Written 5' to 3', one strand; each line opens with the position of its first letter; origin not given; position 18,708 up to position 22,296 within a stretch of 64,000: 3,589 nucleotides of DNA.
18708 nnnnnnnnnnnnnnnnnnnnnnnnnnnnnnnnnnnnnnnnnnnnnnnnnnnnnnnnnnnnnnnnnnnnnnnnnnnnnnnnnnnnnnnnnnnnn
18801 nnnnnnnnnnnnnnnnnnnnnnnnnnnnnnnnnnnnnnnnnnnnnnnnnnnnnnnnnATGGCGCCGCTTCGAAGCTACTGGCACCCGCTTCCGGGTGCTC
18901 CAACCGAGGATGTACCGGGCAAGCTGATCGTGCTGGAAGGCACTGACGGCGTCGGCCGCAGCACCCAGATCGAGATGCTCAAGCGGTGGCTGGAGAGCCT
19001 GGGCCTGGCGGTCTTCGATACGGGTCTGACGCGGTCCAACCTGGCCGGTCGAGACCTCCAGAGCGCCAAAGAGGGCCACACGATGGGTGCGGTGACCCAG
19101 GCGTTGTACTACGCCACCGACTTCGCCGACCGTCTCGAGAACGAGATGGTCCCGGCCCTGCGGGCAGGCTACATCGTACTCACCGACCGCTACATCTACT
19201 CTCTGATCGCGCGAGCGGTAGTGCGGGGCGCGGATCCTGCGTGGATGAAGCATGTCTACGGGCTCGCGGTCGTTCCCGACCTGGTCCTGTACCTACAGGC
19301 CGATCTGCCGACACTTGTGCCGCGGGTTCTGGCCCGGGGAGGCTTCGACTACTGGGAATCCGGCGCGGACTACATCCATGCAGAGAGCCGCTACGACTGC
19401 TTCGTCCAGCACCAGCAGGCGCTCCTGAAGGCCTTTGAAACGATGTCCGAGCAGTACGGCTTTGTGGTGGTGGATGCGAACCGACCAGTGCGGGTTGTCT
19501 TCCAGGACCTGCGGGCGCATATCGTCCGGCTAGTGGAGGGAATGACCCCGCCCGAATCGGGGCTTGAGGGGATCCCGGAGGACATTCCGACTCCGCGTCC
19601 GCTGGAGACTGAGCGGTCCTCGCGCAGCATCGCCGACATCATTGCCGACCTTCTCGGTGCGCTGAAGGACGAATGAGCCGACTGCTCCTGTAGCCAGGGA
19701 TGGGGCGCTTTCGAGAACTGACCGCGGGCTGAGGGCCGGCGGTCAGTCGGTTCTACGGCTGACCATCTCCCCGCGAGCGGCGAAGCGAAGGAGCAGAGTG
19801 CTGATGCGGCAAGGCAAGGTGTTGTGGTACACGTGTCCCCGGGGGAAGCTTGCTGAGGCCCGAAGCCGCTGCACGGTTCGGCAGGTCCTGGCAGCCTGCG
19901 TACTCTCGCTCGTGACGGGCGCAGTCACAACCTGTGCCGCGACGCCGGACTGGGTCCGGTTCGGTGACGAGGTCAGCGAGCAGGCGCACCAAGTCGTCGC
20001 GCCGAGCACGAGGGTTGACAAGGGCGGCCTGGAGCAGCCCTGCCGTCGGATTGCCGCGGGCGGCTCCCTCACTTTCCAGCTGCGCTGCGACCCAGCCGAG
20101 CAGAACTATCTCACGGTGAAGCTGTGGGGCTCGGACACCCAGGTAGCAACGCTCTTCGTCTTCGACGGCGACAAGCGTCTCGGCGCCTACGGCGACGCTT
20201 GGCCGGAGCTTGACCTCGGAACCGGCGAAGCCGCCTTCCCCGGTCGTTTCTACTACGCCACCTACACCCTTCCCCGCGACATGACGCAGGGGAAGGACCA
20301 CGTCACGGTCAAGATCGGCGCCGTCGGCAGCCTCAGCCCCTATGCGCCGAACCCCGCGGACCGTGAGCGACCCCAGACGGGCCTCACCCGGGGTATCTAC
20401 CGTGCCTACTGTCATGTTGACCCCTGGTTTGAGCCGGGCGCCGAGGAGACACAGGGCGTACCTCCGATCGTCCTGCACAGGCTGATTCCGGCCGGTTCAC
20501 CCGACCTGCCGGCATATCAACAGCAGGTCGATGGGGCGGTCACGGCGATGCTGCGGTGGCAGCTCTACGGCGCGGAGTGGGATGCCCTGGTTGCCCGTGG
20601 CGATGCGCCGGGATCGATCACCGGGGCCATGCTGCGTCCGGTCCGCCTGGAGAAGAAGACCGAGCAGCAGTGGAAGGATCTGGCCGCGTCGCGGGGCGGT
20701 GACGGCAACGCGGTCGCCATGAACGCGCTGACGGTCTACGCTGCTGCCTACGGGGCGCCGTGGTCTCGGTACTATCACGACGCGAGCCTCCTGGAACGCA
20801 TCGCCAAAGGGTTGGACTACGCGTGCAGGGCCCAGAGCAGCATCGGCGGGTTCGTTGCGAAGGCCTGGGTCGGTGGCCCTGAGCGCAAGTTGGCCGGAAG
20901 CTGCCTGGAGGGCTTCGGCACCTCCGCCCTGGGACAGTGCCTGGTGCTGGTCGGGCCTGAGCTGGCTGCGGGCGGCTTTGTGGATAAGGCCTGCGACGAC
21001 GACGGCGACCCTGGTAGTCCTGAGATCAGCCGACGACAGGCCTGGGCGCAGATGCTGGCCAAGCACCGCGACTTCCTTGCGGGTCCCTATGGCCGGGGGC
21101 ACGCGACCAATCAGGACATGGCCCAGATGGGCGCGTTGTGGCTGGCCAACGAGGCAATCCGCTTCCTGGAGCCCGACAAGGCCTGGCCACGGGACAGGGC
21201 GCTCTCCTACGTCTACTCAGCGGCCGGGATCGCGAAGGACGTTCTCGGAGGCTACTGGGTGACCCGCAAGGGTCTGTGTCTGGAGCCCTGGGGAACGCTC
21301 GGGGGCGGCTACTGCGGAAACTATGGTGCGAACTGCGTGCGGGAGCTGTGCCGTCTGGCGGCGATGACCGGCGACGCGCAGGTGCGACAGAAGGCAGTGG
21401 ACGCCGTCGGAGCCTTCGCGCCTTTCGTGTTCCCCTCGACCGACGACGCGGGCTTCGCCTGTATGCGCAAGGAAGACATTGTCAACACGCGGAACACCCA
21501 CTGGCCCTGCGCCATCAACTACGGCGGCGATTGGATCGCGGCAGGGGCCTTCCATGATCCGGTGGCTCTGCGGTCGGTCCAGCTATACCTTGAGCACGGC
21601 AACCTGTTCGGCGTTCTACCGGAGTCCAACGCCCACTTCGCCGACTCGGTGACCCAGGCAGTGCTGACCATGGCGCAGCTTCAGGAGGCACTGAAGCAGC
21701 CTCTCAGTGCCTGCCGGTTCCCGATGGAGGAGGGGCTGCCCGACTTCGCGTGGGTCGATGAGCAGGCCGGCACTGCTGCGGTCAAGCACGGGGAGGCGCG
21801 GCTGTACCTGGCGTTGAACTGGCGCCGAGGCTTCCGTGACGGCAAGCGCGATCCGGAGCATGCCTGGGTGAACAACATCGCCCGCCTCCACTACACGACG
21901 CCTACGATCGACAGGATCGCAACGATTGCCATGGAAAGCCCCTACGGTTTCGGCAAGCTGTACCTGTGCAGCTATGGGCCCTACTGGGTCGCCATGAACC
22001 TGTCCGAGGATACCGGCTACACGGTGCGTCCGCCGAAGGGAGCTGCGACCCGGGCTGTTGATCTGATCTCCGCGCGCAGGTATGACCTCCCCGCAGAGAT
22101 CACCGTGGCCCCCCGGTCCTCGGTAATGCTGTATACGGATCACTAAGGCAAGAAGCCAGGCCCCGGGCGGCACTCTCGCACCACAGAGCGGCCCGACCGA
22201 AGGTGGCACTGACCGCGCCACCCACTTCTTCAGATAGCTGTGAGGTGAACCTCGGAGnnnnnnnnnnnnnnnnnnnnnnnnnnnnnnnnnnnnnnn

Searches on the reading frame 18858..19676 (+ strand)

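Call 7: search_protein_families(library=pfam, proteins=[window:18858-19676:+], max_evalue=0.001)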
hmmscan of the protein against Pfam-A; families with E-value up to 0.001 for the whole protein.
window:18858-19676:+ (272 aa): 1 family
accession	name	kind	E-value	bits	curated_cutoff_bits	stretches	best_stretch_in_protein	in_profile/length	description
PF02223.23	Thymidylate_kin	-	1.2e-19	71.1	27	1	26-217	1-184/185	Thymidylate kinase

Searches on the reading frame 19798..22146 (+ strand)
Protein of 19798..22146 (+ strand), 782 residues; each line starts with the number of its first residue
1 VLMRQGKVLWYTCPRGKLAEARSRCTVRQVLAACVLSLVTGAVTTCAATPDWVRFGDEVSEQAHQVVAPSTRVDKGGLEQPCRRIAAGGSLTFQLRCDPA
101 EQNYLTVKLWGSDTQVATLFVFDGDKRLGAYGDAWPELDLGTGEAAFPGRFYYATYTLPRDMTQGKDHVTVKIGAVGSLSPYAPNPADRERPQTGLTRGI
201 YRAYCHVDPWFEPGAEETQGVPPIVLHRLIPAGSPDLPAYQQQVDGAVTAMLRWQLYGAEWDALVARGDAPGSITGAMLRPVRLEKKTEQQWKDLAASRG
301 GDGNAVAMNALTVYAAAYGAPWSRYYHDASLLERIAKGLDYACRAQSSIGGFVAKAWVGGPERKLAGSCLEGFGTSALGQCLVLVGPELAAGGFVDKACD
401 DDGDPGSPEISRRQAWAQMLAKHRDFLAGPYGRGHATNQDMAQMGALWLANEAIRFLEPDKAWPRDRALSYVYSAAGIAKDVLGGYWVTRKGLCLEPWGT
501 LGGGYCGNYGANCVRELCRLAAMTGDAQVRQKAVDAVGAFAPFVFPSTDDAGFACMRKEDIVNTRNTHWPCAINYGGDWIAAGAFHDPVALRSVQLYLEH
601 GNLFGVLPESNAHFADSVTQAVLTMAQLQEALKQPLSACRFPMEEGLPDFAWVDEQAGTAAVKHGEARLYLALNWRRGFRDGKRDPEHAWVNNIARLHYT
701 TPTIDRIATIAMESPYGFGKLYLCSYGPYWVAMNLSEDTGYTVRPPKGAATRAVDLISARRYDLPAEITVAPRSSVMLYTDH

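Call 7: search_protein_families(library=pfam, proteins=[window:19798-22146:+], max_evalue=0.001)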
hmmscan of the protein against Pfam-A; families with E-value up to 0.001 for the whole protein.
window:19798-22146:+ (782 aa): 0 families

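Call 39: search_protein_families(library=ncbifam, proteins=[window:19798-22146:+], max_evalue=0.01)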
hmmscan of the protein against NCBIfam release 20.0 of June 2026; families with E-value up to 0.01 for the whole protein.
window:19798-22146:+ (782 aa): 0 families

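Call 88: search_solved_structures(query=window:19798-22143:+, max_evalue=0.01)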
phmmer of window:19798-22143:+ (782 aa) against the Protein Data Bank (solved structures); distinct sequences matched with E-value up to 0.01: 0.

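Call 90: find_homologous_proteins(query=window:19798-22143:+, max_evalue=0.00001)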
Query window:19798-22143:+ (782 aa): 30 proteins with E <= 0.00001 among 8000 candidates.
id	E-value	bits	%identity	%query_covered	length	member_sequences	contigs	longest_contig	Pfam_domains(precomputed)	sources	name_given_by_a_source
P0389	0.0e+0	1838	100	100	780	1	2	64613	-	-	-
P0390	0.0e+0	1044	61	93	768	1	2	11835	-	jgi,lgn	jgi:hypothetical protein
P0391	3.0e-276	937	56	95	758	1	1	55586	-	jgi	jgi:hypothetical protein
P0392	4.0e-276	937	56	94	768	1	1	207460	-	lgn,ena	-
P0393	8.3e-275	932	57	93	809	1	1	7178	-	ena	-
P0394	1.3e-274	932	56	93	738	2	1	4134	-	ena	-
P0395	9.8e-274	929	55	93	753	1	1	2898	-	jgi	jgi:hypothetical protein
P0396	1.6e-267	908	56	96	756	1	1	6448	-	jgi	jgi:hypothetical protein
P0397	3.9e-262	890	53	97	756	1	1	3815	-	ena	-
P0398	8.3e-258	876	52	96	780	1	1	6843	-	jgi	-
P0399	8.7e-244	830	53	93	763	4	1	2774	-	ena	-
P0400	4.5e-237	807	51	96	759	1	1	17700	-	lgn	-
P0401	1.3e-219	750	48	96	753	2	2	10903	-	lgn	-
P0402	1.4e-218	746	48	96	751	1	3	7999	-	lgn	-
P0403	7.4e-216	737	46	93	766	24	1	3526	-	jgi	-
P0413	2.0e-183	630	44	93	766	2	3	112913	-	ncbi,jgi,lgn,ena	-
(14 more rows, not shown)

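Call 93: find_encoding_contigs(protein=P0392, flank=7000, max_places=1)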
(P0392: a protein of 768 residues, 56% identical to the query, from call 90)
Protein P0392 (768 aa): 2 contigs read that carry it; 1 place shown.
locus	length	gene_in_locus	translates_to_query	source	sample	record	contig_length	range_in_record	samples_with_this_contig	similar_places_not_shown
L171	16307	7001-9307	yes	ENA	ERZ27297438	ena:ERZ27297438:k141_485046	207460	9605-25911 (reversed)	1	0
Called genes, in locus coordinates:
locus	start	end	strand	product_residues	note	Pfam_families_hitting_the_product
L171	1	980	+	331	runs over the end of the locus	PF02653:BPD_transp_2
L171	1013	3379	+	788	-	PF14498:Glyco_hyd_65N_2, PF22124:Glyco_hydro_95_cat, PF21307:Glyco_hydro_95_C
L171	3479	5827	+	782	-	-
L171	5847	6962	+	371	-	PF09492:Pec_lyase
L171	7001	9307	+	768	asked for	-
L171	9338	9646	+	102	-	-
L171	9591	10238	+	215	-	-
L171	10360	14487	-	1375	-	PF18582:HZS_alpha, PF03781:FGE-sulfatase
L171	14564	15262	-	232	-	-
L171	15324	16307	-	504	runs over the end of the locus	PF00370:FGGY_N, PF02782:FGGY_C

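Call 94: find_encoding_contigs(protein=P0413, flank=7000, max_places=1)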
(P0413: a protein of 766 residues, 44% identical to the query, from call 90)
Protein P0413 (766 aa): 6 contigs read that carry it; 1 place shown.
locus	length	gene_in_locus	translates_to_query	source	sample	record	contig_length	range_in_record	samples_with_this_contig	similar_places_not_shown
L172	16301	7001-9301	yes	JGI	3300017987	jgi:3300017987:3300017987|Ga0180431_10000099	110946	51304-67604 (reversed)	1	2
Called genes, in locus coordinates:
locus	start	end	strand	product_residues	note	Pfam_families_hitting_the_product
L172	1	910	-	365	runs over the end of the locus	PF03781:FGE-sulfatase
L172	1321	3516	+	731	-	PF03629:SASA (weak)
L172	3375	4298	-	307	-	-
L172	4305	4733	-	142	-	-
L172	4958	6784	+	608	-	-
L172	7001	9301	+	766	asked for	-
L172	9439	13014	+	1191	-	PF02811:PHP, PF07733:DNA_pol3_alpha, PF17657:DNA_pol3_finger, PF14579:HHH_6, PF01336:tRNA_anti-codon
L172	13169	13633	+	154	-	PF02663:FmdE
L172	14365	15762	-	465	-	PF14697:Fer4_21 (faint), PF00037:Fer4, PF12797:Fer4_2 (weak), PF12837:Fer4_6, PF12838:Fer4_7, PF13187:Fer4_9 (weak), PF13237:Fer4_10 (weak), PF00037:Fer4 (weak), +1 more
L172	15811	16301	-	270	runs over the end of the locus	PF12773:DZR (faint), PF18912:DZR_2 (faint), PF24071:Phage_zn_bind_3 (faint)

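Call 102: predict_structure(alignment_id=A6)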
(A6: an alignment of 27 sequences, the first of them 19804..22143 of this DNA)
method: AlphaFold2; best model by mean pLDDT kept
length: 780 residues; sequences in the alignment: 27
mean_pLDDT: 90.2   pTM: 0.87
mean pLDDT of the five models: 90.2, 89.1, 88.9, 88.7, 87.9
residues with pLDDT >= 90: 571; 70-90: 168; 50-70: 21; < 50: 20
segments of 3 or more residues with pLDDT < 50: 1-18
pLDDT, mean of each block of 10 residues (from residue 1): 33 45 66 69 66 97 97 94 96 96 95 93 82 85 90 94 96 88 85 94 92 86 92 93 97 94 92 90 88 90 92 97 98 98 96 93 94 97 98 95 90 98 94 90 98 98 97 94 93 86 76 95 97 96 92 92 81 93 97 95 92 94 96 95 93 94 93 83 88 92 92 93 95 96 84 92 91 90
secondary structure, 60 per line:
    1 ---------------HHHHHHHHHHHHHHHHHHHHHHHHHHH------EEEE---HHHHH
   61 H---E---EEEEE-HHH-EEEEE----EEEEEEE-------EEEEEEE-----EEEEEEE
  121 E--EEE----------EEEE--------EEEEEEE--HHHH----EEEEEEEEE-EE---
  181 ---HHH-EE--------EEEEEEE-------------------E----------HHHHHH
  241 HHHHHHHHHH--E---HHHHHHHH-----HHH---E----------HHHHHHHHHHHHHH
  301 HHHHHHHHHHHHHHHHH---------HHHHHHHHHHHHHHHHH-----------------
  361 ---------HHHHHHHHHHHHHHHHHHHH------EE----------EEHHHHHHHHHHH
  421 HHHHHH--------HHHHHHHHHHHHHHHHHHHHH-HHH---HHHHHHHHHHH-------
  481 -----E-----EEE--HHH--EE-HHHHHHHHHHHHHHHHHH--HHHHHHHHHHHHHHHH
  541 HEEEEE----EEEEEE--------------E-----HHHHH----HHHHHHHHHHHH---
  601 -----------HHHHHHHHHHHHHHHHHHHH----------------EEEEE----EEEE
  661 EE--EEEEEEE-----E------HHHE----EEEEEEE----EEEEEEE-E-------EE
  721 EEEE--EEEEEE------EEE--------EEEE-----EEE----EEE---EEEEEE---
elements in order (helices of 4 or more, strands of 3 or more residues): H16-42 E49-52 H56-61 E69-73 E79-83 E88-94 E102-108 E114-121 E124-126 E137-140 E149-155 H158-161 E166-174 E198-204 H235-250 H257-264 H287-317 H327-343 H370-389 H410-426 H435-455 H463-473 E492-494 H505-522 H525-541 E542-546 E551-556 H577-581 H586-597 H612-631 E648-652 E657-662 E665-671 E692-698 E703-709 E719-724 E727-732 E739-741 E750-753 E759-761 E766-768 E772-777

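Call 105: fold_search(model_id=the predicted structure, library=pdb)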
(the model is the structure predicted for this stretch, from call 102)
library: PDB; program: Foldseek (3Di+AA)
matches with E <= 10: 1212; with E <= 0.001: 51
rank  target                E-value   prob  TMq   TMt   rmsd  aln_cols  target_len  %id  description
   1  3afl_A                8.4e-07  1.00  0.30  0.30  26.6       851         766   10  Crystal structure of exotype alginate lyase Atu3025 H531A complexed with alginate trisaccharide (released 2010-04-28)
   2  1rw9                  2.5e-06  1.00  0.29  0.30  17.4       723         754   12  Crystal structure of the Arthrobacter aurescens chondroitin AC lyase (released 2004-04-13)
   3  8fyg_A                3.3e-06  1.00  0.28  0.28  17.3       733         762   10  Crystal structure of Hyaluronate lyase A from Cutibacterium acnes (released 2023-12-13)
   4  1loh_A                3.5e-06  1.00  0.30  0.32  15.0       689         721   10  Streptococcus pneumoniae Hyaluronate Lyase in Complex with Hexasaccharide Hyaluronan Substrate (released 2002-08-07)
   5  1n7o                  4.1e-06  1.00  0.33  0.35  13.4       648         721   11  Streptococcus pneumoniae Hyaluronate Lyase F343V Mutant (released 2002-12-31)
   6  1rwa                  4.1e-06  1.00  0.32  0.33  16.1       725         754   13  Crystal structure of Arthrobacter aurescens chondroitin AC lyase (released 2004-04-13)
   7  1n7q_A                4.6e-06  1.00  0.33  0.35  12.9       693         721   11  Streptococcus pneumoniae Hyaluronate Lyase W291A/W292A Double Mutant complex with hyaluronan hexasacchride (released 2002-12-31)
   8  1lxk_A                7.2e-06  1.00  0.30  0.32  15.6       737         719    9  Streptococcus pneumoniae Hyaluronate Lyase in Complex with Tetrasaccharide Hyaluronan Substrate (released 2002-08-07)
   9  1c82_A                7.6e-06  1.00  0.30  0.32  16.2       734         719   10  MECHANISM OF HYALURONAN BINDING AND DEGRADATION: STRUCTURE OF STREPTOCOCCUS PNEUMONIAE HYALURONATE LYASE IN COMPLEX WI (released 2001-04-05)
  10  8r70_B                1.2e-05  1.00  0.28  0.34  14.1       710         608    9  Polysaccharide lyase BtPL33HA (BT4410) Y291A with HA dp4 (released 2024-12-04)
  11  1n7n                  1.3e-05  1.00  0.30  0.32  14.7       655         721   11  Streptococcus pneumoniae Hyaluronate Lyase W292A Mutant (released 2002-12-31)
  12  8fyg_B                1.5e-05  1.00  0.28  0.29  17.2       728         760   10  Crystal structure of Hyaluronate lyase A from Cutibacterium acnes (released 2023-12-13)
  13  8fnx                  1.5e-05  1.00  0.27  0.28  17.3       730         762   11  Crystal structure of Hyaluronate lyase B from Cutibacterium acnes (released 2023-12-13)
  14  1n7p                  2.1e-05  1.00  0.29  0.31  15.2       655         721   11  Streptococcus pneumoniae Hyaluronate Lyase W292A/F343V Double Mutant (released 2002-12-31)
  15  1n7r_A                2.4e-05  1.00  0.32  0.34  14.5       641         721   10  Streptococcus pneumoniae Hyaluronate Lyase W291A/W292A/F343V Mutant complex with hexasaccharide hyaluronan (released 2002-12-31)
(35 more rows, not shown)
